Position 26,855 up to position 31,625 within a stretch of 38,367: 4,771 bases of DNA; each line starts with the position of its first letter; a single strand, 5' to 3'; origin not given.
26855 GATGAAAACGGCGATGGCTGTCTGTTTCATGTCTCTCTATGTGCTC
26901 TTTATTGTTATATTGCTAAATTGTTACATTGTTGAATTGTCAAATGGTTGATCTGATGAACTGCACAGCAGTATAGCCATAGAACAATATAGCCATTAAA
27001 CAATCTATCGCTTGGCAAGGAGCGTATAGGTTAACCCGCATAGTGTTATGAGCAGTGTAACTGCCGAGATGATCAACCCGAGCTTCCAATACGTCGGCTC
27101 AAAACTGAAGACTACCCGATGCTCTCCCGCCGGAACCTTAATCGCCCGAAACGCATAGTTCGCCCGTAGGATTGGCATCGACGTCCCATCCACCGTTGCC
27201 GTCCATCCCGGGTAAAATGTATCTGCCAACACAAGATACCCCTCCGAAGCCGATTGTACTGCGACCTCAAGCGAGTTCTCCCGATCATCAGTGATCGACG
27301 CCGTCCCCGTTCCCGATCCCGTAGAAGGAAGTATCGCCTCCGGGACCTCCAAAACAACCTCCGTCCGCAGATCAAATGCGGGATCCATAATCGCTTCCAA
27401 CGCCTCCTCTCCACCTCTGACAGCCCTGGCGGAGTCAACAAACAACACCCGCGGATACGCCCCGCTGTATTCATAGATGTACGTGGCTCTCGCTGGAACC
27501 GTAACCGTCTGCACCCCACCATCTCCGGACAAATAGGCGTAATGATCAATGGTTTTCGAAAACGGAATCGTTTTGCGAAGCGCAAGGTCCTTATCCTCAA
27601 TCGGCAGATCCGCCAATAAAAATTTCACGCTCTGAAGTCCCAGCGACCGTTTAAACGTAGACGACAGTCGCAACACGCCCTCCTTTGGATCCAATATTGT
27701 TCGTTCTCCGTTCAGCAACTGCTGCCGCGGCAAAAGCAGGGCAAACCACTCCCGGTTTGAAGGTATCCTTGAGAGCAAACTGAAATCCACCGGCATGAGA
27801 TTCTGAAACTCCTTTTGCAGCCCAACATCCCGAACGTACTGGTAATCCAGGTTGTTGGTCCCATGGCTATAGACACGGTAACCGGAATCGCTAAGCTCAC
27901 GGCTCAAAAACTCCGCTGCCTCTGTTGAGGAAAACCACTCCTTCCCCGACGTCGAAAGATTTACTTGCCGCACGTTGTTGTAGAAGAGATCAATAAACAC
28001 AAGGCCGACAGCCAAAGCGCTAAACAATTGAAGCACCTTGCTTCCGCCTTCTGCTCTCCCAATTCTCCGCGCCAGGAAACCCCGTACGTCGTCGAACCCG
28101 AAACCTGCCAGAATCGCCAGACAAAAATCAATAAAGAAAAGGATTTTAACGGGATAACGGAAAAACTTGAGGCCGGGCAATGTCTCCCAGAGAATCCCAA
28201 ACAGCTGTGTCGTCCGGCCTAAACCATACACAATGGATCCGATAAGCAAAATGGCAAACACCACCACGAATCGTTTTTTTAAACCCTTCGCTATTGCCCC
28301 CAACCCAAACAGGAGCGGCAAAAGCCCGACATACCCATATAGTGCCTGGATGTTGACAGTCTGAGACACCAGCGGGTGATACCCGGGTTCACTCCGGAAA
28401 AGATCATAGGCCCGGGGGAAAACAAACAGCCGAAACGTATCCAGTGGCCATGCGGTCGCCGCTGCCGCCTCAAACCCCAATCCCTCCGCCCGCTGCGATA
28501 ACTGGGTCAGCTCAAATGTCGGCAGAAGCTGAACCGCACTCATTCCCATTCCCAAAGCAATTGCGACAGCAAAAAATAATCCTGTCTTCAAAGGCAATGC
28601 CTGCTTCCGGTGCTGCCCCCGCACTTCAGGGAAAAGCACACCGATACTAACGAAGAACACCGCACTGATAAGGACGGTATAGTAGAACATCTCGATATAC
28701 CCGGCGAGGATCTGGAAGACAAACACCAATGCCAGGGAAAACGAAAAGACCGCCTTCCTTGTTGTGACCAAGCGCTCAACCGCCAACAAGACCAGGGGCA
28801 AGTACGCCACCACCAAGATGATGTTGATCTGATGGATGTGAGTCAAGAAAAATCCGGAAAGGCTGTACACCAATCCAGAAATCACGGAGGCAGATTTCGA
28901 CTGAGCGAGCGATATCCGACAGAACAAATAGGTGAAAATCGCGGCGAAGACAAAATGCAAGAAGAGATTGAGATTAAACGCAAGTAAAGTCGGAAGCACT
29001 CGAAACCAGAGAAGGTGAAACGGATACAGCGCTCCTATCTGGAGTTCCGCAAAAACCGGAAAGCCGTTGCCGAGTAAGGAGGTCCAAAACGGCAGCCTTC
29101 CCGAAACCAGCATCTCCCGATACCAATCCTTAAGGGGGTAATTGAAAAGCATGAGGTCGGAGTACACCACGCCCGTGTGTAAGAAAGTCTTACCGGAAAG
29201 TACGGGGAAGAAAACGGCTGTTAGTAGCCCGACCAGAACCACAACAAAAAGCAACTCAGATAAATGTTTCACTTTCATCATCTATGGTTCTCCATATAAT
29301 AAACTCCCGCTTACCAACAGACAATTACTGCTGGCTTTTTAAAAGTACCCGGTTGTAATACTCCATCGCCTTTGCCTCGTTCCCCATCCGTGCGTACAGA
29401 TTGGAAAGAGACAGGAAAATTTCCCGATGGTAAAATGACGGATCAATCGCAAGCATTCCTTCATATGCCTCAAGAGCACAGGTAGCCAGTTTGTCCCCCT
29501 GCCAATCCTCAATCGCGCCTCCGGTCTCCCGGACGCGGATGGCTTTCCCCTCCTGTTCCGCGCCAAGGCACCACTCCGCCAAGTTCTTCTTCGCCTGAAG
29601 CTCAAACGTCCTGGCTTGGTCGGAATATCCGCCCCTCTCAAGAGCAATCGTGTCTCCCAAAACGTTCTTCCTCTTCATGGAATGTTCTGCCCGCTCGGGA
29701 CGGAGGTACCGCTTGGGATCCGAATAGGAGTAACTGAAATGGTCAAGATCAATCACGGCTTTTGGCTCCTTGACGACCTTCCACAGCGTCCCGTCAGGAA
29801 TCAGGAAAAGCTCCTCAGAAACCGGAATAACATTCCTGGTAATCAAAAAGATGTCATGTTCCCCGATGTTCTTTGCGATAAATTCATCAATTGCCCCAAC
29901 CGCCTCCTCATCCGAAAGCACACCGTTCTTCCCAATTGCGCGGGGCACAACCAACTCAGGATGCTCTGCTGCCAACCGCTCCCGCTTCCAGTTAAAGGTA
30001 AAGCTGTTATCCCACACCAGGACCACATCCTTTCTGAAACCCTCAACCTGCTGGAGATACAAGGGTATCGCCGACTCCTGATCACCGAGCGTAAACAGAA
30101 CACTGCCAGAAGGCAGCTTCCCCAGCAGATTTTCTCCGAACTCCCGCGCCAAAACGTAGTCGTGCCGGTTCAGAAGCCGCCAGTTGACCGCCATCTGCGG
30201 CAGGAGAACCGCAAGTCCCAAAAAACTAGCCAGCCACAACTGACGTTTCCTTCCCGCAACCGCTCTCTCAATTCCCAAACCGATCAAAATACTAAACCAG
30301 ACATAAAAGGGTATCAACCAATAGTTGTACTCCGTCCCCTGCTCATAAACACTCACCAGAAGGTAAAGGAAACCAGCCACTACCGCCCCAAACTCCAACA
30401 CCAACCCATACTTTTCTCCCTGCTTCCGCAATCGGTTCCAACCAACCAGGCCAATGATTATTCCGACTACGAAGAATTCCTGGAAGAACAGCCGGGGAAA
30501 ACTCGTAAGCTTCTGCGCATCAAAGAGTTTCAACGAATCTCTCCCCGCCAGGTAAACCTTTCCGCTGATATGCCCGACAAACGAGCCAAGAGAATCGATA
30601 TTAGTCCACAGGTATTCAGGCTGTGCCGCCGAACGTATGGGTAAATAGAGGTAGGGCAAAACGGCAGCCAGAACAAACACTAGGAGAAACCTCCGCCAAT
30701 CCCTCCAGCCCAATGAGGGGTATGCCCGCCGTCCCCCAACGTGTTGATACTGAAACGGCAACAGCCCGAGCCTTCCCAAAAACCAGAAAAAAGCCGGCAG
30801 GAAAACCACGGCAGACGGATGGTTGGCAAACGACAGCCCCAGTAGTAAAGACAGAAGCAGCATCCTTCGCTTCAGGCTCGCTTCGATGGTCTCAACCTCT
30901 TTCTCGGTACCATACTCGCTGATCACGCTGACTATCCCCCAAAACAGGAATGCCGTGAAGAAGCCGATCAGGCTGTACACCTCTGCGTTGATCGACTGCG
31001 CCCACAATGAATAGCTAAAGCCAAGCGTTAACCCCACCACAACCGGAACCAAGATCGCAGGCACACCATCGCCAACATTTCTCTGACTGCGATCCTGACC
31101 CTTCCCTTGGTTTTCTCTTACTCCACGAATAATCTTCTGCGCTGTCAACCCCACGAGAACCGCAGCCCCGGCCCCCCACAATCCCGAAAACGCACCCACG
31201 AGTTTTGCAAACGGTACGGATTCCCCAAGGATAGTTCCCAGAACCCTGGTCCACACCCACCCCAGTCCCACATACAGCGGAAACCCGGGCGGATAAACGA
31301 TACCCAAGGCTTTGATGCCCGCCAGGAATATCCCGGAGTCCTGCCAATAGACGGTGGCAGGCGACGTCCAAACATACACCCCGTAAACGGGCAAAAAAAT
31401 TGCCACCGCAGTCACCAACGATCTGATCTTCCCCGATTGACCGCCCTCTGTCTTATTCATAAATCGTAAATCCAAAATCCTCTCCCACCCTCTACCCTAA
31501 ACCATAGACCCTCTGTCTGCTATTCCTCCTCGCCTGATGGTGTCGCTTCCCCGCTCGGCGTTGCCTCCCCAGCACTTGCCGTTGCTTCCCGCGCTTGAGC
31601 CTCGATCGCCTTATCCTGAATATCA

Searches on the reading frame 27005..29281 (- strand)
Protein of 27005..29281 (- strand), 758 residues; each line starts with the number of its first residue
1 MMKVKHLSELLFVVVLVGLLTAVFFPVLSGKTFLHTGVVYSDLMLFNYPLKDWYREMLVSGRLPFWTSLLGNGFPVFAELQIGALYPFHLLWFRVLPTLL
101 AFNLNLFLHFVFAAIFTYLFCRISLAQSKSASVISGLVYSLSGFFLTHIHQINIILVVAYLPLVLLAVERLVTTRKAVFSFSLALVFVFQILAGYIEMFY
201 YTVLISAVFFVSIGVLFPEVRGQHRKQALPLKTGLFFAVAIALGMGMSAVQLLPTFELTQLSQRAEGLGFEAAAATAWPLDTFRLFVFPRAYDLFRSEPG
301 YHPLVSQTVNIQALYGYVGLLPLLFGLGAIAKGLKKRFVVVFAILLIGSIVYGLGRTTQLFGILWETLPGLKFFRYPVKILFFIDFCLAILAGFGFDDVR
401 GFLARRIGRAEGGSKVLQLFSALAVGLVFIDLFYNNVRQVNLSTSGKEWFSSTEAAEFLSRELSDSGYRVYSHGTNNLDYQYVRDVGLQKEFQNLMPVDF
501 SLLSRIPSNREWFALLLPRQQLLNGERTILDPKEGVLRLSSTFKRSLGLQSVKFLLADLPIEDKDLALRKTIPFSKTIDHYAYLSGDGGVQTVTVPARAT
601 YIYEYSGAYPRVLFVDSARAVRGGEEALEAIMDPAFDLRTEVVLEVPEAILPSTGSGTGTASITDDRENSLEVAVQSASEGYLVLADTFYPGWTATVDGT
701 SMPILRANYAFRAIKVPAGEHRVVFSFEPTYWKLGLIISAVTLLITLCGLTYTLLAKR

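Call 7: search_protein_families(library=pfam, proteins=[window:27005-29281:-], max_evalue=0.01)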
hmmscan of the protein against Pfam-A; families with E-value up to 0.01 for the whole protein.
window:27005-29281:- (758 aa): 1 family
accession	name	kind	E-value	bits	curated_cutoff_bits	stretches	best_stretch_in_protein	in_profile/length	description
PF09586.16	YfhO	-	7.9e-25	87.8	28.5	2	663-739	758-835/835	Bacterial membrane protein YfhO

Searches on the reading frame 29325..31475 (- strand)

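Call 7: search_protein_families(library=pfam, proteins=[window:29325-31475:-], max_evalue=0.01)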
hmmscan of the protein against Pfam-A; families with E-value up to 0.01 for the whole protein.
window:29325-31475:- (716 aa): 3 families
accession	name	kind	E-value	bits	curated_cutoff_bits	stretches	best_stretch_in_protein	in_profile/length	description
PF11028.14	TMEM260-like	-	2e-25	90.1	24.2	1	46-233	1-170/179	Protein O-mannosyl-transferase TMEM260-like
PF13181.12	TPR_8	-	0.0001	22.6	25.7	0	686-711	3-28/34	Tetratricopeptide repeat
PF07719.23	TPR_2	-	0.003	18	27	0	689-711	6-28/34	Tetratricopeptide repeat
